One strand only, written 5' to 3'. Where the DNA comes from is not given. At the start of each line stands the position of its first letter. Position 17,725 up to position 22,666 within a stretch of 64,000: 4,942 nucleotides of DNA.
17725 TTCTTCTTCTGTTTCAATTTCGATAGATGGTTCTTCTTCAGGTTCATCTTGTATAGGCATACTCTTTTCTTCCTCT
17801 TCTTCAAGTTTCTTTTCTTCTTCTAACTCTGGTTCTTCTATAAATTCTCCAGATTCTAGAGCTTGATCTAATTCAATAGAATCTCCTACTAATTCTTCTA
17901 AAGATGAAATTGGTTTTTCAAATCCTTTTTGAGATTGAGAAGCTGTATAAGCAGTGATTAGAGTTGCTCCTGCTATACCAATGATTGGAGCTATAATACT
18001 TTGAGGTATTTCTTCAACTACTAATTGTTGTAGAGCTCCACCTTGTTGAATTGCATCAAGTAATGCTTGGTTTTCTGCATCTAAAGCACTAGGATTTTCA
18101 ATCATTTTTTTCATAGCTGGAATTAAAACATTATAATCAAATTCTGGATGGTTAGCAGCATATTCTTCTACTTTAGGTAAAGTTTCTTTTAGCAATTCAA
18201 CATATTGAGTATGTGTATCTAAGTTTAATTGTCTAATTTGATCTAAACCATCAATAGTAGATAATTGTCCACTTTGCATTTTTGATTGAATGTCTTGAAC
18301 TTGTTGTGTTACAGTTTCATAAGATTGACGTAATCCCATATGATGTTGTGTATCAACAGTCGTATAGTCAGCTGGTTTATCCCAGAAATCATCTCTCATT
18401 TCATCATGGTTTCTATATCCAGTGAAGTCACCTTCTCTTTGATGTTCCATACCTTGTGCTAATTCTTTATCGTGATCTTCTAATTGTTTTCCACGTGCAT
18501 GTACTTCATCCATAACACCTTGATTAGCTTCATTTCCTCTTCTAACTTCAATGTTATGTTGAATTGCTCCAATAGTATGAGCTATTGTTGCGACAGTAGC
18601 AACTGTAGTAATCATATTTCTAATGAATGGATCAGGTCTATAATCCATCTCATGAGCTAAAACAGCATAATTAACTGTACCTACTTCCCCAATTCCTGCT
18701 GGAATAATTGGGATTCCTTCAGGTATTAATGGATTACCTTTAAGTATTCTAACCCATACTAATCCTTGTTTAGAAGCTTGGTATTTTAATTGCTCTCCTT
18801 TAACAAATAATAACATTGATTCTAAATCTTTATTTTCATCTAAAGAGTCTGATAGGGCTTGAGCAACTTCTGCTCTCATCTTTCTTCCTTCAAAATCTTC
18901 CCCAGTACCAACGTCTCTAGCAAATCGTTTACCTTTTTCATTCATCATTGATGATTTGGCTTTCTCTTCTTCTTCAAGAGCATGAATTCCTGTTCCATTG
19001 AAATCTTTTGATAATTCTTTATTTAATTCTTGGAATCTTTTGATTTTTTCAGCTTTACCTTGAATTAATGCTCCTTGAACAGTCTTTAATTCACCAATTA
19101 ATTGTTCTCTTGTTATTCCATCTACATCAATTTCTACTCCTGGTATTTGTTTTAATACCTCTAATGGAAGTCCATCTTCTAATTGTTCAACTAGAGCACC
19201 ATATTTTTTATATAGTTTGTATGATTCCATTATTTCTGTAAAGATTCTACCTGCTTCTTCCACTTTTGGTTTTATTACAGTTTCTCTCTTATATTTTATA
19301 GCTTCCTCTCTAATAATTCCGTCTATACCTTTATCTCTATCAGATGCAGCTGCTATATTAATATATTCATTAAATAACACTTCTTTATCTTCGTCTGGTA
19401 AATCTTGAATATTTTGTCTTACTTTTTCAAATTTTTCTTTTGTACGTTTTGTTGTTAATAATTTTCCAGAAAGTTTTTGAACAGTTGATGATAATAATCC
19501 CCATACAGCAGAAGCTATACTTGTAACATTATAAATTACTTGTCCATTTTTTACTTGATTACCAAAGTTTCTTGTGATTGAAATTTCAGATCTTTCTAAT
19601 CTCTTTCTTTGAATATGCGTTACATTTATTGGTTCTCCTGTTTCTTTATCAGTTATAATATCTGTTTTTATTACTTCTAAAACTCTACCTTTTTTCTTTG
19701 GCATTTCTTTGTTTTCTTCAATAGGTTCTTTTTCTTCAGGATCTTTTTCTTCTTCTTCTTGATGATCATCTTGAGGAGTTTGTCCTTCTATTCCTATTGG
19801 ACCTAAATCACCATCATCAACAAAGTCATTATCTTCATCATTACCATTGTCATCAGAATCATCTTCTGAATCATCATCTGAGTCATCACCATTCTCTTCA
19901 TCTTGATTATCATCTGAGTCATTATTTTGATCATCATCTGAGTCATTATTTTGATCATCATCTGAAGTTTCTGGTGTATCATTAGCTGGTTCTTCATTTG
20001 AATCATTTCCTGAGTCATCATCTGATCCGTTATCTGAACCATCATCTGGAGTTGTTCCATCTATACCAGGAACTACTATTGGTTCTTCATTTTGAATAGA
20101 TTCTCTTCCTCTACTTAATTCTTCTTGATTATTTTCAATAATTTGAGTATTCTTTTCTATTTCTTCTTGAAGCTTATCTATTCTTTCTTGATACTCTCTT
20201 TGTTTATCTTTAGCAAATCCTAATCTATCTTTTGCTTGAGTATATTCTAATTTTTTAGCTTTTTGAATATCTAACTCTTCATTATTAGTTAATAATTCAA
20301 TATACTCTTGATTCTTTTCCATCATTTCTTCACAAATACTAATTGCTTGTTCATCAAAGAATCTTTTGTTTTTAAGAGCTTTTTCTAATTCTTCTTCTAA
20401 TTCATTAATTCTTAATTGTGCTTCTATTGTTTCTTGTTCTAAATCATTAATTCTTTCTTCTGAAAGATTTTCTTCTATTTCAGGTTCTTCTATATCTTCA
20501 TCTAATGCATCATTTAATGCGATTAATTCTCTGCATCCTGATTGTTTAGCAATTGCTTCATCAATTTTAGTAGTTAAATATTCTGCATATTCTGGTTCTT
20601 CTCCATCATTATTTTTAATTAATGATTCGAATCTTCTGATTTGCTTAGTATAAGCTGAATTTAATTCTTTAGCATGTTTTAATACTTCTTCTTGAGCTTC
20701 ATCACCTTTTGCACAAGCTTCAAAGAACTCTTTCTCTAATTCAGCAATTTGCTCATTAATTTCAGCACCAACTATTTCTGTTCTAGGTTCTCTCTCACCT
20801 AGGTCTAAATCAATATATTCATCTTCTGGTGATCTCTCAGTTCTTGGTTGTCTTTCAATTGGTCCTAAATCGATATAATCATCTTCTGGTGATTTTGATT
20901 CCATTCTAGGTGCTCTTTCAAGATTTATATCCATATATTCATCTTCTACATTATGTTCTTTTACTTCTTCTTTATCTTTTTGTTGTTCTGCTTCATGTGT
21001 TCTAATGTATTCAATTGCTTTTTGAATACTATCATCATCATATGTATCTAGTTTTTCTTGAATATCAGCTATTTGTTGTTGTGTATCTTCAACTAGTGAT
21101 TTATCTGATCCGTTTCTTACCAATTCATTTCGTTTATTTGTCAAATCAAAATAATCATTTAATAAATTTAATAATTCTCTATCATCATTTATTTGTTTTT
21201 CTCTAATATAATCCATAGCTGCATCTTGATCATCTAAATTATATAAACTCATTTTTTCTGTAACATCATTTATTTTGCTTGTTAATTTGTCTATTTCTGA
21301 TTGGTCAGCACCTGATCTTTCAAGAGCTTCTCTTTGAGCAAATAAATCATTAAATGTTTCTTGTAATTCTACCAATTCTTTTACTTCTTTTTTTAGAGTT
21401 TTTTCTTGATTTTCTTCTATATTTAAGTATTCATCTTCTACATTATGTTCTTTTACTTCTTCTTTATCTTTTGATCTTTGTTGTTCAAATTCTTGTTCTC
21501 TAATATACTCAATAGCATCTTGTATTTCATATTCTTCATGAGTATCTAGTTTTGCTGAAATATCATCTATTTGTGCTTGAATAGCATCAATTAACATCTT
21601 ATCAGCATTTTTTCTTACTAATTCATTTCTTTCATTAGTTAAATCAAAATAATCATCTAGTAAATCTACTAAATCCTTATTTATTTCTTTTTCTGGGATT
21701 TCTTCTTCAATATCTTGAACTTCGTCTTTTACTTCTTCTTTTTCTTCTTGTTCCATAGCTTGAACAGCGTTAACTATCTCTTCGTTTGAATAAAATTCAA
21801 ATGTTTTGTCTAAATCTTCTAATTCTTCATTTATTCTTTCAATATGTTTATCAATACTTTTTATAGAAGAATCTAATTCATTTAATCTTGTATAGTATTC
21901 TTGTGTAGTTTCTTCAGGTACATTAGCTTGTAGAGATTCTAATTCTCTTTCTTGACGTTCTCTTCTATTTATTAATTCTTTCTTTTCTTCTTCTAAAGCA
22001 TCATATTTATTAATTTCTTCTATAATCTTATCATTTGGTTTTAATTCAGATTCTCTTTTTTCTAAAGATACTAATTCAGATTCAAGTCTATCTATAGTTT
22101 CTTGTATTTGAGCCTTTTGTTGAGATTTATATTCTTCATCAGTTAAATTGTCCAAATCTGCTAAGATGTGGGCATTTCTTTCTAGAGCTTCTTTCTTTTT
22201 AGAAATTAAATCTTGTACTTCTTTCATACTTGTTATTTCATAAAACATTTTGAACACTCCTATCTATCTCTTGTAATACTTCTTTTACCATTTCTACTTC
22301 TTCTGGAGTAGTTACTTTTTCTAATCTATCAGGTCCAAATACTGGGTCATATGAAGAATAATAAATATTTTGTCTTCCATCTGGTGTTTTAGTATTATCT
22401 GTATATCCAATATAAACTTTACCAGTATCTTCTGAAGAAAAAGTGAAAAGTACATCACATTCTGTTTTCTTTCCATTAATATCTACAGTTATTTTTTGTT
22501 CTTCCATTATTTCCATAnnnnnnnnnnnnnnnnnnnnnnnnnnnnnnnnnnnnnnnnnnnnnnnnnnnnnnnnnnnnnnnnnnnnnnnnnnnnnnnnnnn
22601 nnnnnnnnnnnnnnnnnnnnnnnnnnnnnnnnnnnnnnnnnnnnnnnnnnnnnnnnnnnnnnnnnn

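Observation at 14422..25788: An ~11 kb block of uncharacterised envelope and coiled-coil proteins lies in the dcw locus between pbpB and mraY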

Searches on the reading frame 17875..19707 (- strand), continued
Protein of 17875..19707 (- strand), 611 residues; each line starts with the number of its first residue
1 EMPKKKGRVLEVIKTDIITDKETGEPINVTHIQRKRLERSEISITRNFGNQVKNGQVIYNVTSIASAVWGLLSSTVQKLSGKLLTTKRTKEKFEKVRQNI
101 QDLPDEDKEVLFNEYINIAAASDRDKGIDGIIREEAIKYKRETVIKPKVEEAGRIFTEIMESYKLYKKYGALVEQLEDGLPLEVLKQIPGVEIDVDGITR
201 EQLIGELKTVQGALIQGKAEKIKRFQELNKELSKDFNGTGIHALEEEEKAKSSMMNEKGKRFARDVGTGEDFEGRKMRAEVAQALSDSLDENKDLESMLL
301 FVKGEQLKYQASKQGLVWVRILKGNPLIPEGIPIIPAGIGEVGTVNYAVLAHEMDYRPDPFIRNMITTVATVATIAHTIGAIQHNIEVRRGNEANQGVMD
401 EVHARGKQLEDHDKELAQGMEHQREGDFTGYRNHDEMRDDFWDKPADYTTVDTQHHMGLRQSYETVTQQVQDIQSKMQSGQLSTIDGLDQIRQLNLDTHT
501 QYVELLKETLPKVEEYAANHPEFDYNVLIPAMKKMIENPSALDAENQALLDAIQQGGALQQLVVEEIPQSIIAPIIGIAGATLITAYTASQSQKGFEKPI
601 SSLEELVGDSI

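Call 87: find_encoding_contigs(protein=P0248, flank=10000, max_places=1)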
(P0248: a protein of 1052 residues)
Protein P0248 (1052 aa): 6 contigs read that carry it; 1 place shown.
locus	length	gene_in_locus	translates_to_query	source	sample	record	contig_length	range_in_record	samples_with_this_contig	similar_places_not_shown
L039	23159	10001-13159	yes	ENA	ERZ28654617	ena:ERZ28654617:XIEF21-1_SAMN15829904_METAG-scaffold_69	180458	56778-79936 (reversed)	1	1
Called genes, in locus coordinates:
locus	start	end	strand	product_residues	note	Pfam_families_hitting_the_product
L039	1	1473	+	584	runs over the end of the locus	PF07973:tRNA_SAD, PF00587:tRNA-synt_2b, PF03129:HGTP_anticodon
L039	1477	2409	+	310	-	PF04545:Sigma70_r4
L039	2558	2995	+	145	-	PF02381:MraZ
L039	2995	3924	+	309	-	PF01795:Methyltransf_5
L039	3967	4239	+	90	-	PF04977:DivIC (weak)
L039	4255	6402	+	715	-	PF03717:PBP_dimer, PF00905:Transpeptidase, PF03793:PASTA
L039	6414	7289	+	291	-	-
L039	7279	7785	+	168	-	-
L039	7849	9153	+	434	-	-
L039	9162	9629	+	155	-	-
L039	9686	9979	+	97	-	PF06949:DUF1292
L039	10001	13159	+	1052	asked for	-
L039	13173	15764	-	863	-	PF00690:Cation_ATPase_N, PF00122:E1-E2_ATPase, PF00702:Hydrolase, PF13246:Cation_ATPase, PF00689:Cation_ATPase_C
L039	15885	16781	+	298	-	PF03690:MYG1_exonuc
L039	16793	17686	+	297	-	PF00890:FAD_binding_2 (weak), PF01134:GIDA (weak), PF03486:HI0933_like (weak), PF07992:Pyr_redox_2, PF12831:FAD_oxidored (weak), PF13450:NAD_binding_8 (weak), PF13738:Pyr_redox_3, PF00070:Pyr_redox, +3 more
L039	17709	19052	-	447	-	PF01471:PG_binding_1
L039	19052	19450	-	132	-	-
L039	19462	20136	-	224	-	PF01476:LysM, PF04225:LysM_OapA (faint), PF18681:DUF5634 (faint), PF22310:NMB0315_dom_I (faint), PF23446:LysM1_NFP_LYK (faint), PF23457:LysM2_NFP (faint), PF23473:LysM3_LYK4_5 (weak), PF01476:LysM, +3 more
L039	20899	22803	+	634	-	PF03717:PBP_dimer, PF00905:Transpeptidase, PF03793:PASTA (weak)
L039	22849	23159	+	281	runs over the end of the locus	PF11899:DUF3419, PF08759:GT-D (weak)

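Call 88: find_encoding_contigs(protein=P0235, flank=10000, max_places=1)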
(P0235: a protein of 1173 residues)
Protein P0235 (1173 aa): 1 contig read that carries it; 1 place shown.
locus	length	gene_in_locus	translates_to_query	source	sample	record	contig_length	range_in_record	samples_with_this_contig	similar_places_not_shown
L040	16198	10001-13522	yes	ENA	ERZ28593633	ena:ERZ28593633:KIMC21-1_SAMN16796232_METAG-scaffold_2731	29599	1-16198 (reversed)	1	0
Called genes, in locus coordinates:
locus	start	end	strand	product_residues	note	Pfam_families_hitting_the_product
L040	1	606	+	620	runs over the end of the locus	PF11074:DUF2779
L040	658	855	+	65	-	PF01192:RNA_pol_Rpb6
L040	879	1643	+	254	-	PF21982:RecX_HTH1, PF02631:RecX_HTH2 (weak), PF21981:RecX_HTH3 (faint)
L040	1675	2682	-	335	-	PF13616:Rotamase_3, PF00639:Rotamase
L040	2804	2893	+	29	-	-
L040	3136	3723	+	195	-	-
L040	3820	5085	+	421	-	-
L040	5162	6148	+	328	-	PF00579:tRNA-synt_1b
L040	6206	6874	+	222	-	PF00072:Response_reg, PF00486:Trans_reg_C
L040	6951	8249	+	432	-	PF00512:HisKA, PF02518:HATPase_c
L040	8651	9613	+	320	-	-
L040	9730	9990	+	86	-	-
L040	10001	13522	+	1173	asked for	-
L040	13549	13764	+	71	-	-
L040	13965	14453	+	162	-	-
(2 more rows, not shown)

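Call 91: search_solved_structures(query=A6, max_evalue=1)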
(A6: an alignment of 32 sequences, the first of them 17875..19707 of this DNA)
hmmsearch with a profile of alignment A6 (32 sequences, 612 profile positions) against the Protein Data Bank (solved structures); distinct sequences matched with E-value up to 1: 1.
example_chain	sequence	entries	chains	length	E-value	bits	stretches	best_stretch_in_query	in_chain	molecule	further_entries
5a0l_A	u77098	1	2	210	0.68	11.8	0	62-124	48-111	FIBRONECTIN-BINDING PROTEIN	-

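Call 96: search_protein_families(library=pfam, alignment_id=A6, max_evalue=0.1)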
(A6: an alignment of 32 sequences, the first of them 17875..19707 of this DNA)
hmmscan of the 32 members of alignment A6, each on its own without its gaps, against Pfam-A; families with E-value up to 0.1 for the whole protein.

A. member 1, window:17875-19707:- (611 aa): 1 family
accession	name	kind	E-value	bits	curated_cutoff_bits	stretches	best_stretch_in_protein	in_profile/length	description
PF18795.7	HSM3_N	-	0.066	13.2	24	1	469-537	3-76/237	DNA mismatch repair protein HSM3, N terminal domain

B. families by the number of members that match (of 32 scanned): 23 families
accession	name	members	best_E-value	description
PF15188.11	CCDC-167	3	0.00052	Coiled-coil domain-containing protein 167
PF14163.11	SieB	2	0.00043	Super-infection exclusion protein B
PF13758.11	Prefoldin_3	1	0.0028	Prefoldin subunit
PF13094.11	CENP-Q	1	0.0063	CENP-Q, a CENPA-CAD centromere complex subunit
PF01858.22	RB_A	1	0.013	Retinoblastoma-associated protein A domain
PF09920.14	DUF2150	1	0.022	Uncharacterized protein conserved in archaea (DUF2150)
PF11802.13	CENP-K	1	0.025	Centromere-associated protein K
PF19174.5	DUF5856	1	0.025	Family of unknown function (DUF5856)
PF08339.15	RTX_C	1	0.028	RTX C-terminal domain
PF20217.3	DUF6577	1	0.029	Family of unknown function (DUF6577)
PF18495.6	VbhA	1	0.031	Antitoxin VbhA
PF23202.1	PAH_ZNF598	1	0.036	ZNF598 PAH domain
PF06103.16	DUF948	1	0.037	Bacterial protein of unknown function (DUF948)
PF03693.20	ParD_antitoxin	1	0.04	Bacterial antitoxin of ParD toxin-antitoxin type II system and RHH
PF11460.13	DUF3007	1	0.04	Protein of unknown function (DUF3007)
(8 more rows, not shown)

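Call 102: search_dna_similar(query=window:17875-19707:-, collection=phages, mode=protein, max_evalue=0.001, max_rows=5)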
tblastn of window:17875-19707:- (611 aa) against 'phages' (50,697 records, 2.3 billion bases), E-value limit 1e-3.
No match.

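Call 103: search_dna_similar(query=window:17875-19707:-, collection=plasmids, mode=protein, max_evalue=0.001, max_rows=5)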
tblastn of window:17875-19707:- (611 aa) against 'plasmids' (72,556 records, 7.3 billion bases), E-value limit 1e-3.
No match.

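Call 104: find_related_loci(query=A6, collection=viral_contigs, flank=3000)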
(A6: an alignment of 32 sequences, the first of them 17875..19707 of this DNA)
Query A6 (611 aa) in viral_contigs; peptide patterns used: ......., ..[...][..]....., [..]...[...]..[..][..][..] (x = any residue, [..] = any of these).
21 stretches matched a pattern, but none encodes a relative of the query by tblastn (E <= 1e-3).

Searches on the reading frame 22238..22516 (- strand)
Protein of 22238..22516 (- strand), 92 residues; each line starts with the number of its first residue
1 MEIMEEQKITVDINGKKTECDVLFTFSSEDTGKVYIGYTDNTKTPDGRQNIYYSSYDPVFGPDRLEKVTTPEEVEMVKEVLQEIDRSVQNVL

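Call 4: search_protein_families(library=pfam, max_evalue=0.1, proteins=[window:22238-22516:-])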
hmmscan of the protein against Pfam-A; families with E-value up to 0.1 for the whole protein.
window:22238-22516:- (92 aa): 1 family
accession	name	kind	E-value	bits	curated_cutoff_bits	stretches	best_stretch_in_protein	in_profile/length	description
PF06949.16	DUF1292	-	5.9e-05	24.3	24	1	14-84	2-73/75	Protein of unknown function (DUF1292)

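Call 5: search_protein_families(library=ncbifam, max_evalue=0.1, proteins=[window:22238-22516:-])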
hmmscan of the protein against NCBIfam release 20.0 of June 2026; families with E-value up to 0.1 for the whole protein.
window:22238-22516:- (92 aa): 5 families
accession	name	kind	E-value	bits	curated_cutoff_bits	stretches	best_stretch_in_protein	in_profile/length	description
NF010217.0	PRK13678.1-4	equivalog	4e-10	40.1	88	1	5-82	10-92/102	hypothetical protein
NF010219.0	PRK13678.2-2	equivalog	6.3e-10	39.5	147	1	2-82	2-84/93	hypothetical protein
NF010221.0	PRK13678.2-4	equivalog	1.2e-07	32.3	104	1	7-82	7-87/99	hypothetical protein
NF010216.0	PRK13678.1-3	equivalog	9.6e-05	22.6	109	1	4-84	1-85/92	hypothetical protein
NF010222.0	PRK13678.2-5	equivalog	0.00019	22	87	1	6-83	7-89/96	hypothetical protein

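Call 65: search_protein_families(library=phrogs, max_evalue=0.01, proteins=[window:22238-22516:-])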
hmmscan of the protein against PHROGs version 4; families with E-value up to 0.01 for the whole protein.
window:22238-22516:- (92 aa): 0 families
